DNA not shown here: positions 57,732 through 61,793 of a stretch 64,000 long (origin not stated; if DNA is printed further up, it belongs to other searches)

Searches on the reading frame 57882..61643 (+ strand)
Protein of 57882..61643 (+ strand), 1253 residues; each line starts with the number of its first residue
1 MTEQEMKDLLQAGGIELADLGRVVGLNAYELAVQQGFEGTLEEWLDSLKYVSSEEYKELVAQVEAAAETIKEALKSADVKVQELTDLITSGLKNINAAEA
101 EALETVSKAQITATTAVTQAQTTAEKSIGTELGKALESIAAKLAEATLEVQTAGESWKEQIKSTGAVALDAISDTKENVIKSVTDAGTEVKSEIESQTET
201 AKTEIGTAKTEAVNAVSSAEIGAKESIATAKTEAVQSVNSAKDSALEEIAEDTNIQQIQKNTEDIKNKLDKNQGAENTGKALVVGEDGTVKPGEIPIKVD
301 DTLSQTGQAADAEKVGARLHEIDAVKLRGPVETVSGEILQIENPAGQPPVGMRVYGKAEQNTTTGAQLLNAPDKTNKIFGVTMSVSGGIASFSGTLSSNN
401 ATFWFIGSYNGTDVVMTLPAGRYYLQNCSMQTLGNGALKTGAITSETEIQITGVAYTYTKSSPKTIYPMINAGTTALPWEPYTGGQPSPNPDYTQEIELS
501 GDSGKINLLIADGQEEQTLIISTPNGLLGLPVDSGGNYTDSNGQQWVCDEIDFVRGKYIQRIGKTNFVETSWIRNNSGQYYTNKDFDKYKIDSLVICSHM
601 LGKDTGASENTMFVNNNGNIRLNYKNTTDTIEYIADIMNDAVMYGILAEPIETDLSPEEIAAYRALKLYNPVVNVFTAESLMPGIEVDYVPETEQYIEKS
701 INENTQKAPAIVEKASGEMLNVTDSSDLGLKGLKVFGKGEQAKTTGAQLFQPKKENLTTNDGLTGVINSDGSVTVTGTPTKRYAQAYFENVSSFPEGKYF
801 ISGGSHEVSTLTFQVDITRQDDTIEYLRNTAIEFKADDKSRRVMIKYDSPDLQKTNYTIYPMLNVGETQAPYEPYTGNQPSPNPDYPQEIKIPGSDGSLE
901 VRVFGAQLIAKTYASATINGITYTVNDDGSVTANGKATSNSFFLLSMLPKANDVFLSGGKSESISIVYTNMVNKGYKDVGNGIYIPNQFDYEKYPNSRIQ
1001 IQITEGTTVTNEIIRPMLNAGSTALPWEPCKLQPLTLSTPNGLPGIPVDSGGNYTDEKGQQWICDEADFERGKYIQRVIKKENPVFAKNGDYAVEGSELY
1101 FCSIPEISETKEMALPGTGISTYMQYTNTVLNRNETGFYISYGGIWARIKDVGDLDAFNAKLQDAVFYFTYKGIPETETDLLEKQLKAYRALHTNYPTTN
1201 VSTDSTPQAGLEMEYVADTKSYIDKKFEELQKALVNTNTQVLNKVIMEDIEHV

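Call 15: search_protein_families(library=phrogs, proteins=[window:57882-61643:+], max_evalue=0.001)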
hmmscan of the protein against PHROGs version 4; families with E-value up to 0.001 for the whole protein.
window:57882-61643:+ (1253 aa): 6 families
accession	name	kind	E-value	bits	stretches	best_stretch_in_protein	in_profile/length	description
phrog_6438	-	unknown function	1.1e-07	32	1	55-202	109-257/426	-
phrog_257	-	tail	1.8e-06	28.3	1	54-151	141-237/508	minor tail protein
phrog_35690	-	unknown function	0.00013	22.8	0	19-49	118-148/156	-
phrog_22483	-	unknown function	0.00015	22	1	25-54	35-64/306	-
phrog_19976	-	tail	0.00077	20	0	25-50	109-134/256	tail assembly protein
phrog_14726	-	tail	0.00082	19.2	0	23-250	122-335/537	tail fiber protein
